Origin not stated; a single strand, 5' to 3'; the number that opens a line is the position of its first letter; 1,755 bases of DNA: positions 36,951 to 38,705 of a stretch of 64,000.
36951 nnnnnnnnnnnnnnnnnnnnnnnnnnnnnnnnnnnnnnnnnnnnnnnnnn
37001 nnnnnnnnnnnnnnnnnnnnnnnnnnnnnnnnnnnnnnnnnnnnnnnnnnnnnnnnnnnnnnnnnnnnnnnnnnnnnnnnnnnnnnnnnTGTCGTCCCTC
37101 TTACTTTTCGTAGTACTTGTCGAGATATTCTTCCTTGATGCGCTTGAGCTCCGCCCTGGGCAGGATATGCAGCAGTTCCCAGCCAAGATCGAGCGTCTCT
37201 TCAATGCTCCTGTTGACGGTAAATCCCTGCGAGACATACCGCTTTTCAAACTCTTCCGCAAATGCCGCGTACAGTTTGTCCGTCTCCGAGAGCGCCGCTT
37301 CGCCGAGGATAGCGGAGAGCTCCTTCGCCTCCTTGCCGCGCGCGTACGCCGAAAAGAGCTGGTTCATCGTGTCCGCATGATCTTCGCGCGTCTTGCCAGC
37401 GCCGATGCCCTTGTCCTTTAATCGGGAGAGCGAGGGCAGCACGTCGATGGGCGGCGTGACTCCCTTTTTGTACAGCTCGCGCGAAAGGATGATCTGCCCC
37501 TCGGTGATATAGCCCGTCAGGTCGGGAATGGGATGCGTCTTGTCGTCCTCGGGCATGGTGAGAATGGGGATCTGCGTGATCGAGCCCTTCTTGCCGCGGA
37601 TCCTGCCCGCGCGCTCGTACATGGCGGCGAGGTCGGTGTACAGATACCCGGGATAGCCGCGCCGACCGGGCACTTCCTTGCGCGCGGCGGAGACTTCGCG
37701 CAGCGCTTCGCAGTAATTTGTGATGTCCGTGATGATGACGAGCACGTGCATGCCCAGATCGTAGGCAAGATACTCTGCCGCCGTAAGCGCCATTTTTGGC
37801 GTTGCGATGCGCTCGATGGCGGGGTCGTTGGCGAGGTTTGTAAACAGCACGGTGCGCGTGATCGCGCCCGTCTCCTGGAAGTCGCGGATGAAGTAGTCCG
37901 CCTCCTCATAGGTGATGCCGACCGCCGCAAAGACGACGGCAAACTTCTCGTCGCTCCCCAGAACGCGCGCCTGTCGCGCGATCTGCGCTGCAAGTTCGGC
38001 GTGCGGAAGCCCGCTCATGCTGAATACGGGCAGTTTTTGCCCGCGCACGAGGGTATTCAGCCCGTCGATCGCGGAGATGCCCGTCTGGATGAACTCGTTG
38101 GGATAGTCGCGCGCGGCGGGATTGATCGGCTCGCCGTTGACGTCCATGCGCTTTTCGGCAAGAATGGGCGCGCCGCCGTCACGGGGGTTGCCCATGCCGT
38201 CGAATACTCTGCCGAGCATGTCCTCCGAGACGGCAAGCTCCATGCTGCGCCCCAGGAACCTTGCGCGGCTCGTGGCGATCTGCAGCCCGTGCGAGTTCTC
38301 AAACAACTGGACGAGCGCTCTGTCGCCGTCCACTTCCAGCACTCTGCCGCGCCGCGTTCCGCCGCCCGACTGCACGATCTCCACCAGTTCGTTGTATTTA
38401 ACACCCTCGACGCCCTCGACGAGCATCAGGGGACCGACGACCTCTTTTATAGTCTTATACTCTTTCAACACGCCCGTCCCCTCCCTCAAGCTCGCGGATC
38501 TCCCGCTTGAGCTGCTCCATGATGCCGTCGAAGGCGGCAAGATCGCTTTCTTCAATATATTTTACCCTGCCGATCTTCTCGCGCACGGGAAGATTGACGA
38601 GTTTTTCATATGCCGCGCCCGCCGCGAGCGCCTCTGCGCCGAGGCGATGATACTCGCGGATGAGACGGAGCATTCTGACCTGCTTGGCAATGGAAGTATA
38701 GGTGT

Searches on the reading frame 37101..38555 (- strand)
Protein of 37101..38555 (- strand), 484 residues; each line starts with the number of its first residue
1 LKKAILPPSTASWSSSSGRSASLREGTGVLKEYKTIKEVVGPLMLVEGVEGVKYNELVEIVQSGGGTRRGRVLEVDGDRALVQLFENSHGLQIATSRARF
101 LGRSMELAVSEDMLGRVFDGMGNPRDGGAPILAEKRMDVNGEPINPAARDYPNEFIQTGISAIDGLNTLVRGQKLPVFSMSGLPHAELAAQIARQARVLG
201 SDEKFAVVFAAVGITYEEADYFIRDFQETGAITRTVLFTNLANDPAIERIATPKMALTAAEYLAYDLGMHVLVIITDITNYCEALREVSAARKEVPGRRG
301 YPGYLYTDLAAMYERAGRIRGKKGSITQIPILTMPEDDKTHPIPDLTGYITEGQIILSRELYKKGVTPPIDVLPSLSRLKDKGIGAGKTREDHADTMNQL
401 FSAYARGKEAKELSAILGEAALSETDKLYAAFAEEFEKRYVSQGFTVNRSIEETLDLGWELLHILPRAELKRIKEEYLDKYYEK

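Call 12: search_protein_families(library=pfam, proteins=[window:37101-38555:-])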
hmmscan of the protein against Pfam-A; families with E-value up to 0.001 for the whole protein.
window:37101-38555:- (484 aa): 3 families
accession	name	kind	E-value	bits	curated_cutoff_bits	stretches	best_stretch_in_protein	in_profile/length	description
PF00006.31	ATP-synt_ab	-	2.3e-79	266.4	29.5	1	159-377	1-213/213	ATP synthase alpha/beta family, nucleotide-binding domain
PF22919.1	ATP-synt_VA_C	-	1.9e-35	121.4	24.7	1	383-482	2-101/101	C-terminal domain of V and A type ATP synthase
PF02874.29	ATP-synt_ab_N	-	1.6e-08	35.4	20.9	1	36-98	1-65/69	ATP synthase alpha/beta family, beta-barrel domain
